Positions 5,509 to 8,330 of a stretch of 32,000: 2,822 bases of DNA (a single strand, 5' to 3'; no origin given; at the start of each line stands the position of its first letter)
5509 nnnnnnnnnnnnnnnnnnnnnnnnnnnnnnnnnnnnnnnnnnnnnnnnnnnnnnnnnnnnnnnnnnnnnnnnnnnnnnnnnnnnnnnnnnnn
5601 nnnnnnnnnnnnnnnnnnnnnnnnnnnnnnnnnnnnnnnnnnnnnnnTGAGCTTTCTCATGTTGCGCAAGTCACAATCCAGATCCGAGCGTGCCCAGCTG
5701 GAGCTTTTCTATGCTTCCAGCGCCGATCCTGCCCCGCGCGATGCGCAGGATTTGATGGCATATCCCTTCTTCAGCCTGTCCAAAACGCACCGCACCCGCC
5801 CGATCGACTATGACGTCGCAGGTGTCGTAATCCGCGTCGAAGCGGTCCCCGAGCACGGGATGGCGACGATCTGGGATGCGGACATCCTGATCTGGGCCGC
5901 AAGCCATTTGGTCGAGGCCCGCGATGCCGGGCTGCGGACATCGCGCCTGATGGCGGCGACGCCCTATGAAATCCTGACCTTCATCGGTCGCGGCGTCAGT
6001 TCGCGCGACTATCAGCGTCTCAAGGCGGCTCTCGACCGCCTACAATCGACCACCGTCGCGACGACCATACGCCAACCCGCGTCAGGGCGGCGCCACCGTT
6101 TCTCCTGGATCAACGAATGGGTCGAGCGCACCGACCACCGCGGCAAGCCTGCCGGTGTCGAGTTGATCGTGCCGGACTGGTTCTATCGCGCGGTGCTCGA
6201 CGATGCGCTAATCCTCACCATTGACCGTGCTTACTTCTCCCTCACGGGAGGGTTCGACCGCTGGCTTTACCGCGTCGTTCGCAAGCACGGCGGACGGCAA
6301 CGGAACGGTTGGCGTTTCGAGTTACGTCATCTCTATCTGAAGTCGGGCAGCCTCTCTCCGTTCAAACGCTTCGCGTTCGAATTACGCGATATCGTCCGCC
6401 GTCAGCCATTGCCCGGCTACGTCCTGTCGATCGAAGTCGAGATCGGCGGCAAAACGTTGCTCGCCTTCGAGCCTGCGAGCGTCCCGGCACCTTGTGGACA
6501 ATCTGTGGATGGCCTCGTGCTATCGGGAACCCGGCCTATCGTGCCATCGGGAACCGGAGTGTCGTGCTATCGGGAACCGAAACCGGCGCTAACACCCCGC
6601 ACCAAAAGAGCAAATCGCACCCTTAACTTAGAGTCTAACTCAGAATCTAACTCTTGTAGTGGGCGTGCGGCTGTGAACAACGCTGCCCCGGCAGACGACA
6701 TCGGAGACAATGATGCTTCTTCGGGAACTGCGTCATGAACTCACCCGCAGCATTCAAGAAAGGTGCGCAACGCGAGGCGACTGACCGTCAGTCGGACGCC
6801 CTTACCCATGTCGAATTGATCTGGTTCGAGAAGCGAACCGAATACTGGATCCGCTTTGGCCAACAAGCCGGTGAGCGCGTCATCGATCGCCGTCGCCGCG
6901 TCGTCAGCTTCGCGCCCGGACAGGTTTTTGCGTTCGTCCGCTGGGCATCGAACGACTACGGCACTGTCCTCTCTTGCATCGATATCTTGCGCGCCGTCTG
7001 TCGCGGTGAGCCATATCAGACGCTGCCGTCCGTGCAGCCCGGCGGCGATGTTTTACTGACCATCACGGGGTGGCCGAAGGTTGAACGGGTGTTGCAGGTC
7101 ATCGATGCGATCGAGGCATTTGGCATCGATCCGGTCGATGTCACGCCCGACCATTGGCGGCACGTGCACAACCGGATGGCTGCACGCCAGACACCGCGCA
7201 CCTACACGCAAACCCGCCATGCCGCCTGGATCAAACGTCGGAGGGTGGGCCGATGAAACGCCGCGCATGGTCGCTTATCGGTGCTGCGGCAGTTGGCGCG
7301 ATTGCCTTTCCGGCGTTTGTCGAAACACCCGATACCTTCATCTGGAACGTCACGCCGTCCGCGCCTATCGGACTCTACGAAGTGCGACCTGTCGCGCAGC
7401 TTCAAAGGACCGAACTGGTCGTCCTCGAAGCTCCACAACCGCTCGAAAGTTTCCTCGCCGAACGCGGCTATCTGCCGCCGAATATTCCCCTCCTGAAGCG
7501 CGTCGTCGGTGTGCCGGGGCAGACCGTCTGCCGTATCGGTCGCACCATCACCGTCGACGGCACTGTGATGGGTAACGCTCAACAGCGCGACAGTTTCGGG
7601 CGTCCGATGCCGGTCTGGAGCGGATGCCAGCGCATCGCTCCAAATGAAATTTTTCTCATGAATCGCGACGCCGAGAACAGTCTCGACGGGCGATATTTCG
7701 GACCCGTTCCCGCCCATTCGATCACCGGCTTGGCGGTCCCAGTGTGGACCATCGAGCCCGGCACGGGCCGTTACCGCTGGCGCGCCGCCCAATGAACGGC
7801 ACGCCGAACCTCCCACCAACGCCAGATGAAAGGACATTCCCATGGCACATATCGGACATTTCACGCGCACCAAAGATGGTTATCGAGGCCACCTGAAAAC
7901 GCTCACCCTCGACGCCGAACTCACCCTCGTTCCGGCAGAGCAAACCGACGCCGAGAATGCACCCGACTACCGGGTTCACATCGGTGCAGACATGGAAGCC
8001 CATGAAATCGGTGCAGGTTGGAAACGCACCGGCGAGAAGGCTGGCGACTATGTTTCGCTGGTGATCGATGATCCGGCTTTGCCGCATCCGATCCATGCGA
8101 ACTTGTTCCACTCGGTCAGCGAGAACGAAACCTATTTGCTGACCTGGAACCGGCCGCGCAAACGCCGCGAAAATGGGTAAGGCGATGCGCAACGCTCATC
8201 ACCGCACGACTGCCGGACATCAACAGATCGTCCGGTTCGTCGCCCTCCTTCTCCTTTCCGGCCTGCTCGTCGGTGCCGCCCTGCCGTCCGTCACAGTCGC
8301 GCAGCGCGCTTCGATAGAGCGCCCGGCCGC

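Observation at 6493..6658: Origin-like array (DnaA-box-like sites, phased iterons, AT-rich 12-mers) hidden inside the 3' end of the repA ORF; parA missing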

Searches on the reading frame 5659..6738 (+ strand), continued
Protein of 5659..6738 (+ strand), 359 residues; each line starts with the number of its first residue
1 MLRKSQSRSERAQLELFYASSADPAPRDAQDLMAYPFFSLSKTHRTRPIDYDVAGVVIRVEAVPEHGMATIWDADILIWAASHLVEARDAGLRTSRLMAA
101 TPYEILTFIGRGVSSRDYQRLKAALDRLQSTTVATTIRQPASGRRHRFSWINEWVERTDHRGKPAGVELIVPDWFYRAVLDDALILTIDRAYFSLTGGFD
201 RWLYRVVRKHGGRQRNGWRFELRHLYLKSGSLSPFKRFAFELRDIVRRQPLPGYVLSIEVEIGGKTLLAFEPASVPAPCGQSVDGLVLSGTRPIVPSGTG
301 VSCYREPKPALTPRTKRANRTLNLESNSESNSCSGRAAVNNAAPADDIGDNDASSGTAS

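Call 78: find_homologous_proteins(query=A3, max_evalue=0.00001)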
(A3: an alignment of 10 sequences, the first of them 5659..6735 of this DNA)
Query A3 (10 sequences) (359 aa, profile of the alignment): 7732 proteins with E <= 0.00001 among 8000 candidates; the best 120 are listed.
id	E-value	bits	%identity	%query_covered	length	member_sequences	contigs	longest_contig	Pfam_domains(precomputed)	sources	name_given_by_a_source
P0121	5.0e-119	415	68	74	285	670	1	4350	PF10134.16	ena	-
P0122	6.2e-119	414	66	75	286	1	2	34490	PF10134.16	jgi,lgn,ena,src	-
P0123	9.2e-119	414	65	75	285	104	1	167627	PF10134.16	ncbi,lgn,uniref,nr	ncbi:replication initiator protein A [Pseudomonas sp. FME51]|uniref:replication initiator protein A 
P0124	1.0e-118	414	66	74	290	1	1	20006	PF10134.16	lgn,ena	-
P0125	1.3e-118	413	65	74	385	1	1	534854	PF12728.14,PF10134.16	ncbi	-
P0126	1.4e-118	413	66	75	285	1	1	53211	PF10134.16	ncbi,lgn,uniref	ncbi:replication initiator protein A [Pseudomonas paraeruginosa]|uniref:replication initiator protei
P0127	1.8e-118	413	68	75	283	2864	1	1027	PF10134.16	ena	-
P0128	2.3e-118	412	67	75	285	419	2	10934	PF10134.16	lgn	-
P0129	3.9e-118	412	67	75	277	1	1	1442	PF10134.16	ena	-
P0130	6.3e-118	411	66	73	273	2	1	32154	PF10134.16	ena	-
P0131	7.7e-118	411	67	75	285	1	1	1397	PF10134.16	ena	-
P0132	7.9e-118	411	66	75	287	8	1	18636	PF10134.16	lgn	-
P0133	9.7e-118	410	70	91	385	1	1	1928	PF10134.16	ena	-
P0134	9.9e-118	410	69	70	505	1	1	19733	PF10609.16,PF01656.30,PF13614.13,PF09140.18,PF10134.16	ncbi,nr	ncbi:hypothetical protein BFJ63_vAg16616 [Fusarium oxysporum f. sp. narcissi]|nr:hypothetical protei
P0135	1.1e-117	410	66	74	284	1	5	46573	PF10134.16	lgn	-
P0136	1.3e-117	410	66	74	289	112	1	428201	PF10134.16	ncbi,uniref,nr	ncbi:replication initiator protein A [Pseudomonas sp. 5Ae-yellow]|uniref:replication initiator prote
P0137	2.0e-117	409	66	75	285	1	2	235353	PF10134.16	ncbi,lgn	ncbi:TPA: replication initiator protein A [Pseudomonas aeruginosa]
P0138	2.0e-117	409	64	75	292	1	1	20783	PF10134.16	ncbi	-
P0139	2.1e-117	409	67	73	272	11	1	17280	PF10134.16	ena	-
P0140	2.1e-117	409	69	75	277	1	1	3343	PF10134.16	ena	-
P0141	2.6e-117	409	66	74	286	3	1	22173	PF10134.16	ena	-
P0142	2.9e-117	409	66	76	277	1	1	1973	PF10134.16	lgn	-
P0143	3.3e-117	409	66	75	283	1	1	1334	PF10134.16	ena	-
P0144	3.3e-117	409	67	74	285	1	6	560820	PF10134.16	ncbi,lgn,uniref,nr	ncbi:replication initiator protein A [Pseudomonas aeruginosa]|uniref:replication initiator protein A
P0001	3.4e-117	409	98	100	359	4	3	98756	PF10134.16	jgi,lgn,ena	jgi:plasmid replication initiation protein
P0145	3.5e-117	409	68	74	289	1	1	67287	PF10134.16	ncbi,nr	ncbi:RepA replication protein [Pseudomonas aeruginosa VRFPA07]|nr:RepA replication protein [Pseudomo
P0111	4.2e-117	408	80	90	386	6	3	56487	PF10134.16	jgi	jgi:plasmid replication initiation protein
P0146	4.7e-117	408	67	71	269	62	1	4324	PF10134.16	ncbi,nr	ncbi:TPA: replication initiator protein A, partial [Enterobacter hormaechei subsp. hoffmannii]|nr:re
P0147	5.0e-117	408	65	75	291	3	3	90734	PF10134.16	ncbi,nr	ncbi:replication initiator protein A [Shewanella sp. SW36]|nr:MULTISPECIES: replication initiator pr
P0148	5.2e-117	408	66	73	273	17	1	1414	PF10134.16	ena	-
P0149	5.6e-117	408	68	74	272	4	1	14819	PF10134.16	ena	-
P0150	5.8e-117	408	68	76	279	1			PF10134.16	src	-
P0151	8.3e-117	407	67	75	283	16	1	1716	PF10134.16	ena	-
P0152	1.0e-116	407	74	76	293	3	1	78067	PF10134.16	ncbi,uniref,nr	ncbi:RepA replication protein [Sphingomonas sanguinis]|uniref:RepA replication protein n=1 Tax=Sphin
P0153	1.1e-116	407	78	90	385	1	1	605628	PF10134.16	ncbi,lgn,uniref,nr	ncbi:replication initiator protein A [Bosea lathyri]|uniref:Plasmid replication initiator protein n=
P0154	1.5e-116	407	68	75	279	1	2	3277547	PF10134.16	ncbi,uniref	ncbi:replication initiator protein A [Thioalkalivibrio sulfidiphilus]|uniref:replication initiator p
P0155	1.5e-116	407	68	75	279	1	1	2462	PF10134.16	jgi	-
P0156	1.6e-116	406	73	100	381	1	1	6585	PF10134.16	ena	-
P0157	1.7e-116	406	75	90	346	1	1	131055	PF10134.16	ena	-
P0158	1.8e-116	406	72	74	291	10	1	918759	PF10134.16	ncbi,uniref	ncbi:replication initiator protein A [Mesorhizobium shangrilense]|uniref:replication initiator prote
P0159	1.8e-116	406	66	75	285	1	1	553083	PF10134.16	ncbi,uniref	ncbi:replication initiator protein A [Pseudomonas oryzihabitans]|uniref:replication initiator protei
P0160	1.8e-116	406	65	76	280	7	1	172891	PF10134.16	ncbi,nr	ncbi:TPA: replication initiator protein A [Pseudomonas aeruginosa]|nr:replication initiator protein 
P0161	1.9e-116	406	62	85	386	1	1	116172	PF10134.16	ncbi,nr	ncbi:plasmid replication initiation protein [Kerstersia gyiorum]|nr:plasmid replication initiation p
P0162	1.9e-116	406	68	75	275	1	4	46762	PF10134.16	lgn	-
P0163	1.9e-116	406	66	74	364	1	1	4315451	PF12728.14,PF10134.16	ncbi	-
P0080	1.9e-116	406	79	92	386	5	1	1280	PF10134.16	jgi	-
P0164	2.0e-116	406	69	75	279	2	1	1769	PF10134.16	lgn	-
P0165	2.1e-116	406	76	93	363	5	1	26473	PF10134.16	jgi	jgi:plasmid replication initiation protein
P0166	2.1e-116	406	68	75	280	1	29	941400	PF10134.16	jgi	jgi:plasmid replication initiation protein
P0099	2.3e-116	406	80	90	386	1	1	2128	PF10134.16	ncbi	-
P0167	2.3e-116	406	66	75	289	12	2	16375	PF10134.16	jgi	jgi:plasmid replication initiation protein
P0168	2.6e-116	406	78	92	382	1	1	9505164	PF10134.16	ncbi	ncbi:plasmid replication initiation protein [Bradyrhizobium sp. USDA 4501]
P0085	2.8e-116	406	77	93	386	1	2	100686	PF10134.16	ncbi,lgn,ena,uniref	ncbi:replication initiator protein A [Daeguia caeni]|uniref:Replication initiator protein A n=1 Tax=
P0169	2.9e-116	406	68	75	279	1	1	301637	PF10134.16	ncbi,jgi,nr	ncbi:MAG: replication initiator protein A [Gammaproteobacteria bacterium]|jgi:plasmid replication in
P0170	3.0e-116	406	66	74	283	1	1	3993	PF10134.16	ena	-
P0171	3.1e-116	405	68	75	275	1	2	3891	PF10134.16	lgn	-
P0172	3.1e-116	405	66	75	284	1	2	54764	PF10134.16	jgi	-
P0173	3.1e-116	405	65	75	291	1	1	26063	PF10134.16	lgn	-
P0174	3.3e-116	405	75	91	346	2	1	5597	PF10134.16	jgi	jgi:plasmid replication initiation protein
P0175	3.4e-116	405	74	77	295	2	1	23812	PF10134.16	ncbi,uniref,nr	ncbi:RepA replication protein [Mesorhizobium sp. M2A.F.Ca.ET.042.01.1.1]|uniref:replication initiato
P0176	4.0e-116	405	62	85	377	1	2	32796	PF10134.16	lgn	-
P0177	4.2e-116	405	72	96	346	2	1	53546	PF10134.16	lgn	-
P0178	4.8e-116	405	69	73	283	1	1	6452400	PF10134.16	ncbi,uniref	ncbi:replication initiator protein A [Pseudomonas aeruginosa]|uniref:replication initiator protein A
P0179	5.0e-116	405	68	75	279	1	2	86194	PF10134.16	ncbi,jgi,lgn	-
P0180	5.4e-116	405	67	76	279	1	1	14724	PF10134.16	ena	-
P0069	5.6e-116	405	77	93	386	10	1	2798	PF10134.16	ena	-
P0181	5.9e-116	405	65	74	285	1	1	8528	PF10134.16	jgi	jgi:plasmid replication initiation protein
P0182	6.1e-116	405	76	92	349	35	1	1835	PF10134.16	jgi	-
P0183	6.4e-116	404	66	75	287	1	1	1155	PF10134.16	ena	-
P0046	6.5e-116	404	77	96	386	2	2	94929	PF10134.16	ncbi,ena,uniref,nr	ncbi:replication initiator protein A [Brucella oryzae]|uniref:replication initiator protein A n=1 Ta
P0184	6.6e-116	404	74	93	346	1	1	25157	PF10134.16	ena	-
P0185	6.6e-116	404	77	93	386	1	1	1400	PF10134.16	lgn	-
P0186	6.6e-116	404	70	71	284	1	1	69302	PF10134.16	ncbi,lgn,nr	ncbi:TPA: replication initiator protein A [Pseudomonas aeruginosa]|nr:replication initiator protein 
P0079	6.7e-116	404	77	93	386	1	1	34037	PF10134.16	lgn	-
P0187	6.9e-116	404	74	75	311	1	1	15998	PF10134.16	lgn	-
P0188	6.9e-116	404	68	75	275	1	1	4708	PF10134.16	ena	-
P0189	7.2e-116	404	67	74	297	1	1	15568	PF10134.16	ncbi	-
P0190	7.2e-116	404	66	76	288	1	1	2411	PF10134.16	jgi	-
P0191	7.4e-116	404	74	75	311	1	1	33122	PF10134.16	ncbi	-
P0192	7.4e-116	404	67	76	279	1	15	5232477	PF10134.16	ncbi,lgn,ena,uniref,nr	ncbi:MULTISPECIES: replication initiator protein A [Burkholderiales]|uniref:Replication initiator an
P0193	7.6e-116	404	68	76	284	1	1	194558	PF10134.16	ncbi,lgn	ncbi:replication initiator protein A [Pseudomonas aeruginosa]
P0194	7.7e-116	404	68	75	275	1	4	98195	PF10134.16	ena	-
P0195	7.9e-116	404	66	76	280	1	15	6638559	PF10134.16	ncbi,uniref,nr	ncbi:RepA replication protein [Pseudomonas aeruginosa]|uniref:replication initiator protein A n=1 Ta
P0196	8.1e-116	404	66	76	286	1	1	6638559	PF10134.16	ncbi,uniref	ncbi:replication initiator protein A [Pseudomonas aeruginosa]|uniref:replication initiator protein A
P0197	8.5e-116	404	66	74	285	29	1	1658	PF10134.16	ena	-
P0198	9.0e-116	404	63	75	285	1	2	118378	PF10134.16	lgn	-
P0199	9.1e-116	404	76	93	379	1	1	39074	PF10134.16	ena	-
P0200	9.2e-116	404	67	75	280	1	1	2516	PF10134.16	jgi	jgi:plasmid replication initiation protein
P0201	9.7e-116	404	76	93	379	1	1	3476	PF10134.16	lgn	-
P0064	9.7e-116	404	78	92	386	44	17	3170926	PF10134.16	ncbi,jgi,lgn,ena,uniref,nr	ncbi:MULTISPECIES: replication initiator protein A [Alphaproteobacteria]|jgi:plasmid replication ini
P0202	9.9e-116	404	76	93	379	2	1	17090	PF10134.16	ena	-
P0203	1.0e-115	404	67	74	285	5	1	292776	PF10134.16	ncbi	ncbi:hypothetical protein GCM10027082_20270 [Comamonas humi]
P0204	1.0e-115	404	77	92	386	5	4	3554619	PF10134.16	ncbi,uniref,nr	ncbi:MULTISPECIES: replication initiator protein A [Sphingobium]|uniref:Plasmid replication initiato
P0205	1.0e-115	404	66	75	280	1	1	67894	PF10134.16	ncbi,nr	ncbi:replication initiator protein A [Pseudomonas aeruginosa]|nr:replication initiator protein A [Ps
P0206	1.0e-115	404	66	77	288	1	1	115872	PF10134.16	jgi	jgi:plasmid replication initiation protein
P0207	1.1e-115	404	65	74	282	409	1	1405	PF10134.16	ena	-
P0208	1.1e-115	404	76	93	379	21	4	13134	PF10134.16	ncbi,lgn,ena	-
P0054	1.1e-115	404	78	92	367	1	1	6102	PF10134.16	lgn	-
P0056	1.1e-115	404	79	92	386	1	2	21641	PF10134.16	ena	-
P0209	1.1e-115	404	68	73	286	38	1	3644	PF10134.16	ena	-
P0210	1.1e-115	404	77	92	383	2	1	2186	PF10134.16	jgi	jgi:plasmid replication initiation protein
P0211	1.1e-115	404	65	73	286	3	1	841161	PF10134.16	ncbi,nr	ncbi:RepA replication protein [Pectobacterium atrosepticum]|nr:RepA replication protein [Pectobacter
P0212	1.1e-115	404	67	76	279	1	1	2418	PF10134.16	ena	-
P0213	1.2e-115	404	67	76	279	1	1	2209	PF10134.16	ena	-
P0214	1.2e-115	404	67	76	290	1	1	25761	PF10134.16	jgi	jgi:plasmid replication initiation protein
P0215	1.2e-115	404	68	75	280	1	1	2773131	PF10134.16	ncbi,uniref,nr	ncbi:hypothetical protein GCM10011394_02330 [Luteimonas terricola]|uniref:RepA replication protein n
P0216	1.3e-115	403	76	93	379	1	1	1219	PF10134.16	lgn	-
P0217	1.3e-115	403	68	75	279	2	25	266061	PF10134.16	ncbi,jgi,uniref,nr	ncbi:replication initiator protein A [Iodidimonas sp. MBR-14]|jgi:plasmid replication initiation pro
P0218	1.3e-115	403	65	76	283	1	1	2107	PF10134.16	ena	-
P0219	1.3e-115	403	77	92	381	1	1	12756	PF10134.16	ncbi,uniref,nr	ncbi:replication initiator protein A [Brucella anthropi]|uniref:Replication initiator protein A n=1 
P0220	1.3e-115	403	67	75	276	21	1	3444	PF10134.16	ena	-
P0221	1.3e-115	403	76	76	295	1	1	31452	PF10134.16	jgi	-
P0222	1.4e-115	403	78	90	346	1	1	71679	PF10134.16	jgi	jgi:plasmid replication initiation protein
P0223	1.4e-115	403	67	75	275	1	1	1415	PF10134.16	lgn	-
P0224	1.4e-115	403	74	74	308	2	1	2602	PF10134.16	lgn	-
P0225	1.5e-115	403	65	77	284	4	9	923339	PF10134.16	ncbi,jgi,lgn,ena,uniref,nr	ncbi:TPA: replication initiator protein A [Citrobacter freundii]|uniref:replication initiator protei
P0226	1.5e-115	403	78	90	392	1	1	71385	PF10134.16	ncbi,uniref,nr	ncbi:replication initiator protein A [Mesorhizobium retamae]|uniref:Replication initiator protein A 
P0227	1.5e-115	403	74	74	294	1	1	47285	PF10134.16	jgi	jgi:plasmid replication initiation protein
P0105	1.6e-115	403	78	90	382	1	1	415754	PF10134.16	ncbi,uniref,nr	ncbi:replication initiator protein A [Roseicella sp. DB1501]|uniref:replication initiator protein A 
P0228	1.6e-115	403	68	75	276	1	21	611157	PF10134.16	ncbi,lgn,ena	-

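Call 80: find_encoding_contigs(protein=P0221, flank=2500, max_places=1)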
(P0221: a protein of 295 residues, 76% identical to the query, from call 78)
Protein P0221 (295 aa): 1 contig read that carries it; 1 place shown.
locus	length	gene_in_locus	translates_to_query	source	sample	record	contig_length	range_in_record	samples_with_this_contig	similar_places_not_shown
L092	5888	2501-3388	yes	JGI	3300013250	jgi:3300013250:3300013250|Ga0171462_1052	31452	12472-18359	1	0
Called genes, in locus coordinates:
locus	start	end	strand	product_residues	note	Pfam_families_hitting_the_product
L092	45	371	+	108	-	PF05284:DUF736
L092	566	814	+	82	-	-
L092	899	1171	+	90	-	PF10074:RovC_DNA-bd (weak)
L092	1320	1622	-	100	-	-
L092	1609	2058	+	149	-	PF10074:RovC_DNA-bd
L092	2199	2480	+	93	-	PF12728:HTH_17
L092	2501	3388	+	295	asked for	PF10134:RPA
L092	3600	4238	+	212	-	PF01656:CbiA, PF09140:MipZ (weak), PF10609:ParA (weak), PF13614:AAA_31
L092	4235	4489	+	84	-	PF23807:RHH_10 (weak)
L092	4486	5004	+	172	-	PF11000:DUF2840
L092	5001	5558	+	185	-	PF10502:Peptidase_S26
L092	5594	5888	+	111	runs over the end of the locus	PF05284:DUF736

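Call 81: find_encoding_contigs(protein=P0152, flank=2500, max_places=1)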
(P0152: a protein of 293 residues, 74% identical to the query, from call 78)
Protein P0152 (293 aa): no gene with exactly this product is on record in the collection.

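Call 85: find_related_loci(query=A4, collection=metagenome_contigs, flank=1500)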
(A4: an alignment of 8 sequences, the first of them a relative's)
Query A4 (281 aa) in metagenome_contigs; peptide patterns used: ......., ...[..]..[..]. (x = any residue, [..] = any of these).
600 stretches matched a pattern (row limit reached: there are more); 572 encode a relative of the query (tblastn E <= 1e-3); the best 80 are kept; 80 distinct loci.
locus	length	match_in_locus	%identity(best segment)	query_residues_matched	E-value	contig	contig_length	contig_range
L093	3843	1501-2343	100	1-281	0e+0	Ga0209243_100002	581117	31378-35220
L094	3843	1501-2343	96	1-281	0e+0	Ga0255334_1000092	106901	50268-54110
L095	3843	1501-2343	94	1-281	5e-179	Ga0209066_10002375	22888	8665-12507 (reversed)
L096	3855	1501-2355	91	1-281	3e-173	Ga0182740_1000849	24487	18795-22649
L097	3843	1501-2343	92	2-281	3e-172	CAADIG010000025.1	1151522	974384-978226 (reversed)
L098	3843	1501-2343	91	2-281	4e-174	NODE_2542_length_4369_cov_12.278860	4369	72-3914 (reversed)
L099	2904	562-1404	91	2-281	6e-175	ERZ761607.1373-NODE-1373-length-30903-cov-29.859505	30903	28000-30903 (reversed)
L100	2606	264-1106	91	2-281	4e-176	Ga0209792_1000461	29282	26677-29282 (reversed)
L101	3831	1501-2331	91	1-281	2e-170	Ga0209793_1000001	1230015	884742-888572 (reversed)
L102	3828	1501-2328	91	2-281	3e-170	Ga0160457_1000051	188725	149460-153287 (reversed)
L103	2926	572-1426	89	1-281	4e-177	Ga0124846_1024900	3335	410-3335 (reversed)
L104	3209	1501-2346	89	1-281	8e-173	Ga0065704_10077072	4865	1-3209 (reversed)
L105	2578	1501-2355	88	1-281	1e-173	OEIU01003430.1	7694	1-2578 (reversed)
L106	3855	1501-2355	88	1-281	4e-168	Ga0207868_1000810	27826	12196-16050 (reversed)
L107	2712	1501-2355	88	1-281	5e-173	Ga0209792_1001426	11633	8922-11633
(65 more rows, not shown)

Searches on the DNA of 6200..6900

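Call 62: search_rna_families(source=window, start=6200, end=6900, threshold=evalue, max_evalue=1)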
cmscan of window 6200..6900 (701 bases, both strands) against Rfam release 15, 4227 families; matches with E-value up to 1: 0.
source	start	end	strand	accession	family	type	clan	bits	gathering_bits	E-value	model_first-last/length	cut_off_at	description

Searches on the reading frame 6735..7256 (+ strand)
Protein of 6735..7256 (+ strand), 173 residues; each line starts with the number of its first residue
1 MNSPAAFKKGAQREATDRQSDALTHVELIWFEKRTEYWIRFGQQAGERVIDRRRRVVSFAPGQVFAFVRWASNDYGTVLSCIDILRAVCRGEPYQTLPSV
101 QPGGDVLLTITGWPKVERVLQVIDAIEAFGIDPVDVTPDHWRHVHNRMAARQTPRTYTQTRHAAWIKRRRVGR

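Call 7: search_protein_families(library=pfam, proteins=[window:6735-7256:+], max_evalue=0.01)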
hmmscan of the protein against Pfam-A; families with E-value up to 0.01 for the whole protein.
window:6735-7256:+ (173 aa): 1 family
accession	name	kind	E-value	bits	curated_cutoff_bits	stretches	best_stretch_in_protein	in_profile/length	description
PF11000.13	DUF2840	-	5.6e-75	250.5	25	1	23-169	1-147/148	Protein of unknown function (DUF2840)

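Call 8: search_protein_families(library=ncbifam, proteins=[window:6735-7256:+], max_evalue=0.01)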
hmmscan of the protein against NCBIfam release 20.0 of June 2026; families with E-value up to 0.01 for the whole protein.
window:6735-7256:+ (173 aa): 0 families

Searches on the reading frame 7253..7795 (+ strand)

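Call 7: search_protein_families(library=pfam, proteins=[window:7253-7795:+], max_evalue=0.01)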
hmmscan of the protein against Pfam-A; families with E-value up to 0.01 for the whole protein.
window:7253-7795:+ (180 aa): 1 family
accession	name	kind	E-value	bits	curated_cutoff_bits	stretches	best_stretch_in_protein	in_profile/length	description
PF10502.14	Peptidase_S26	-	3.7e-28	99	22.9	1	7-165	7-168/168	Signal peptidase, peptidase S26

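Call 8: search_protein_families(library=ncbifam, proteins=[window:7253-7795:+], max_evalue=0.01)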
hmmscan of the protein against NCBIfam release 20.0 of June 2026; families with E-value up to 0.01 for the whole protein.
window:7253-7795:+ (180 aa): 5 families
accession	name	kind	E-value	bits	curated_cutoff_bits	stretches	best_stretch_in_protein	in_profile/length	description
TIGR02771.1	TraF_Ti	equivalog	1.1e-26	93.4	100.25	1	22-166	17-170/171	conjugative transfer signal peptidase TraF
NF010412.0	PRK13838.1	subfamily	1.8e-22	79.6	186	1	3-169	5-177/177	conjugal transfer pilin processing protease TraF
NF010459.0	PRK13884.1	subfamily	9.3e-16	57.8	156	1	25-165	27-176/178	conjugal transfer peptidase TraF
TIGR02227.1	sigpep_I_bact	equivalog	4.6e-11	42.8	47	1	47-165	49-158/162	signal peptidase I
NF008114.0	PRK10861.1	equivalog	5.5e-05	22.6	277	1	128-166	264-302/324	signal peptidase I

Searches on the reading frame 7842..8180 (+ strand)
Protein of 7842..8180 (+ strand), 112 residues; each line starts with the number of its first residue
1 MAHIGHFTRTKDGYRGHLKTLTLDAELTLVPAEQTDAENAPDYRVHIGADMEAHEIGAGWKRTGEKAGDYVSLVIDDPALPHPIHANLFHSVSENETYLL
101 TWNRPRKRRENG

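Call 7: search_protein_families(library=pfam, proteins=[window:7842-8180:+], max_evalue=0.01)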
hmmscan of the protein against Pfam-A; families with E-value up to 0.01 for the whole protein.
window:7842-8180:+ (112 aa): 1 family
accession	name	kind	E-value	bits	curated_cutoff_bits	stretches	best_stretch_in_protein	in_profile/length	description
PF05284.17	DUF736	-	6.5e-36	122.7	22.1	1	4-105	2-99/99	Protein of unknown function (DUF736)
